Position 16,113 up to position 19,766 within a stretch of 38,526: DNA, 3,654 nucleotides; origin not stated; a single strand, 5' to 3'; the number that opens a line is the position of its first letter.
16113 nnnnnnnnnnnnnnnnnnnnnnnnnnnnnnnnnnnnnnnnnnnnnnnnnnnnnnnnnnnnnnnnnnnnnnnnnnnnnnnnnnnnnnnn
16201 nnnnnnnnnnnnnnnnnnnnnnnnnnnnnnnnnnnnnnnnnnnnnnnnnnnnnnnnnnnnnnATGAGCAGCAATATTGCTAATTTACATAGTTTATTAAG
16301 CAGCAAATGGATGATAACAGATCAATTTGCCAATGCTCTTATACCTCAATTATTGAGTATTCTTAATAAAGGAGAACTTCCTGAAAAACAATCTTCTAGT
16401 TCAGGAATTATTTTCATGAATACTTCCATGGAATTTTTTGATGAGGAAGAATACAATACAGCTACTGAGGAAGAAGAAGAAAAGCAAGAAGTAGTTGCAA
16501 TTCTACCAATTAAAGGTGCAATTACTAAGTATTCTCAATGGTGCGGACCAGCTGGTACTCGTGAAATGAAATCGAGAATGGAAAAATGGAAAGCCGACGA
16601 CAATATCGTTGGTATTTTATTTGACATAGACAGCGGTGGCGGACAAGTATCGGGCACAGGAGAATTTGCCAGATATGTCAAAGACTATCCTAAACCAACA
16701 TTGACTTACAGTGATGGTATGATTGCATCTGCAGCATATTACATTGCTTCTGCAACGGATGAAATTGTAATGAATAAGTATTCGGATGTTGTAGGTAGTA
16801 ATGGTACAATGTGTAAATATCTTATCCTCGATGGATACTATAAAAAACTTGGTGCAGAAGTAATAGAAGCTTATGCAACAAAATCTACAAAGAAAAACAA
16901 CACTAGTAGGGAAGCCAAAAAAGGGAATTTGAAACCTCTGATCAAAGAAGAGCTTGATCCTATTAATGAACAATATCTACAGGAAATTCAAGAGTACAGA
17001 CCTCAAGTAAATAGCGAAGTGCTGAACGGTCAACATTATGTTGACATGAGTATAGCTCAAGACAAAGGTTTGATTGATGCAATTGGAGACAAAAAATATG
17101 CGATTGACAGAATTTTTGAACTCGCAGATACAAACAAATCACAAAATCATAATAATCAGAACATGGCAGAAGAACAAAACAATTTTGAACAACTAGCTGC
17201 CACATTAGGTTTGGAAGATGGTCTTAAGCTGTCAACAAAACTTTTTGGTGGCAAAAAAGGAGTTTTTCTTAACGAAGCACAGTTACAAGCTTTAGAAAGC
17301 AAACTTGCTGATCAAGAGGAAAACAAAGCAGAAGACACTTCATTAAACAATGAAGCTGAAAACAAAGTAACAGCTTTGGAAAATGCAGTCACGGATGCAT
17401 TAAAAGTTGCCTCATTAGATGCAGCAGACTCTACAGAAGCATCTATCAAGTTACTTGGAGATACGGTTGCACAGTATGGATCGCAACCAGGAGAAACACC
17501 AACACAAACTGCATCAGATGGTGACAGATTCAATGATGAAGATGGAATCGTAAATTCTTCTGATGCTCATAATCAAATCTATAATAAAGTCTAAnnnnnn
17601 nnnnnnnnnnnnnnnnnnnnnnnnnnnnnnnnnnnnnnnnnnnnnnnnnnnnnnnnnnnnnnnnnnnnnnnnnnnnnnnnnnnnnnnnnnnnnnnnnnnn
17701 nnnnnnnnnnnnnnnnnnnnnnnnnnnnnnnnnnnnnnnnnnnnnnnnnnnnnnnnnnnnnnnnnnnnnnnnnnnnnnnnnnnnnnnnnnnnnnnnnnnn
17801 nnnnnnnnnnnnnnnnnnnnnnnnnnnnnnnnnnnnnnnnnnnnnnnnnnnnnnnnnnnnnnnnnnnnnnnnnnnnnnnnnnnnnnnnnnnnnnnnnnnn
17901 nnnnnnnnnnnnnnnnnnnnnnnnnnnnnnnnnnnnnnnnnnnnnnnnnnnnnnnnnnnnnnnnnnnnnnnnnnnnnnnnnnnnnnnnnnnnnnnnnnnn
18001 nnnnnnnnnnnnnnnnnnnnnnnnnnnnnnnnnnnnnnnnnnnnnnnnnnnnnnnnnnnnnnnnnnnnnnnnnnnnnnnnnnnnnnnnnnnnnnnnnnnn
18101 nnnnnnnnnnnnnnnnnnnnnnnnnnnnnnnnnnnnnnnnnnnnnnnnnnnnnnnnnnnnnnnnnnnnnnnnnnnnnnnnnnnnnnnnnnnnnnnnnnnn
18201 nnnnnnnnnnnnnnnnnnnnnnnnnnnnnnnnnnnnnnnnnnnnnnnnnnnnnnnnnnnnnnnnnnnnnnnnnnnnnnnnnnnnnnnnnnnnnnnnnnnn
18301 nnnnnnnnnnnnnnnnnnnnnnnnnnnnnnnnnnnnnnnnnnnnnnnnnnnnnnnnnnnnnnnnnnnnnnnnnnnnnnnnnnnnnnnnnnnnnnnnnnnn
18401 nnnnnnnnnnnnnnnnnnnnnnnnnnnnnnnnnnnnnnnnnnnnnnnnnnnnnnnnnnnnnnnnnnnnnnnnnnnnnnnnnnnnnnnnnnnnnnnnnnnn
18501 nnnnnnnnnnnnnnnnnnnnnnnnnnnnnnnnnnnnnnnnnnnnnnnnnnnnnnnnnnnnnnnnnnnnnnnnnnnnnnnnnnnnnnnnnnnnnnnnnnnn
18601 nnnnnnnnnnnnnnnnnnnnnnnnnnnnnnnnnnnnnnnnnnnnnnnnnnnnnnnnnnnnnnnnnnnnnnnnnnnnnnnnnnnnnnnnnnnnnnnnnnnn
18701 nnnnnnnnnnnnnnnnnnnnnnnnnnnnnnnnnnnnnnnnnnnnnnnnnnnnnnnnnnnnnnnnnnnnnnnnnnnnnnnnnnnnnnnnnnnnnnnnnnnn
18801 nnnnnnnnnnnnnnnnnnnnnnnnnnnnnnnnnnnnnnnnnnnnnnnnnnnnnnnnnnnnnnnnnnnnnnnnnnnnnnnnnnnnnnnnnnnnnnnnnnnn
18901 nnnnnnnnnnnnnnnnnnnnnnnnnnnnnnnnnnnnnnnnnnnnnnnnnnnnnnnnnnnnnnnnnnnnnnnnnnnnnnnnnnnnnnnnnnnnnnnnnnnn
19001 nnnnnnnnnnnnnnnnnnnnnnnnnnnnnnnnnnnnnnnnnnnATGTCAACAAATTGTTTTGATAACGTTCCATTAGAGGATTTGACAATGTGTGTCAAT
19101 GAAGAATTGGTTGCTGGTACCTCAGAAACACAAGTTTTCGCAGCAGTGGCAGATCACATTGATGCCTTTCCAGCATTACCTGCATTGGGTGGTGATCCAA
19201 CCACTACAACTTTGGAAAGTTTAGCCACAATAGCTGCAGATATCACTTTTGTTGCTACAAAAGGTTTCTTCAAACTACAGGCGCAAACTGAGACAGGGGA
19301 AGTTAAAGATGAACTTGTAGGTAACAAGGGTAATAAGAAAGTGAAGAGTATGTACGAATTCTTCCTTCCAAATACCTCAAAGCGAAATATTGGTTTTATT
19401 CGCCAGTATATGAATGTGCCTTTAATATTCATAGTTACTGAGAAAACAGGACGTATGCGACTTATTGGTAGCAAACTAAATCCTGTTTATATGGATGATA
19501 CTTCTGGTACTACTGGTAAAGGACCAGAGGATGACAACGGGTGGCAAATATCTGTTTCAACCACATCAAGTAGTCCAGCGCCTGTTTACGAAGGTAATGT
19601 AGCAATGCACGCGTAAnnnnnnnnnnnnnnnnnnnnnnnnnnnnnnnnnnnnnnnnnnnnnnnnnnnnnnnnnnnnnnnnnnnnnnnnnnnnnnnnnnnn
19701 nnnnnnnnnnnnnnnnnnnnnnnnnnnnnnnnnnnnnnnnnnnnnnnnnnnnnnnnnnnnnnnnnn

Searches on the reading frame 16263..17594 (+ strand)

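Call 8: search_protein_families(library=phrogs, proteins=[window:16263-17594:+])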
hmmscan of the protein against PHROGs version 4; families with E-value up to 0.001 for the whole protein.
window:16263-17594:+ (443 aa): 4 families
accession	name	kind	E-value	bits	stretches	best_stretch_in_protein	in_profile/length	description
phrog_53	-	head and packaging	4.9e-46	159.1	1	12-386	16-367/583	head maturation protease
phrog_4759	-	unknown function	1e-07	32.9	1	78-179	82-189/209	-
phrog_94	-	head and packaging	1.5e-07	32.3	1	67-172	67-174/622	head maturation protease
phrog_2976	-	head and packaging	0.00017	22.5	1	83-175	25-111/394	head maturation protease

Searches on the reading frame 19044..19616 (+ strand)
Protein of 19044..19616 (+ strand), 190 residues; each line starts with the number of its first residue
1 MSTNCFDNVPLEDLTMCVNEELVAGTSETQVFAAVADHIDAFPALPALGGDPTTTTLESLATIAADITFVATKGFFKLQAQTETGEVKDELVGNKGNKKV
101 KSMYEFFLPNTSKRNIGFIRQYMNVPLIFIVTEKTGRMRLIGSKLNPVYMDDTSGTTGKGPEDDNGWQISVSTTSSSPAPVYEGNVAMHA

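Call 8: search_protein_families(library=phrogs, proteins=[window:19044-19616:+])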
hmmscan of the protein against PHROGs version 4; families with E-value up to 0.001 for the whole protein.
window:19044-19616:+ (190 aa): 1 family
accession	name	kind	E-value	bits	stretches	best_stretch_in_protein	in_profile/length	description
phrog_19091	-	unknown function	6.4e-05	23.7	1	70-181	47-159/181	-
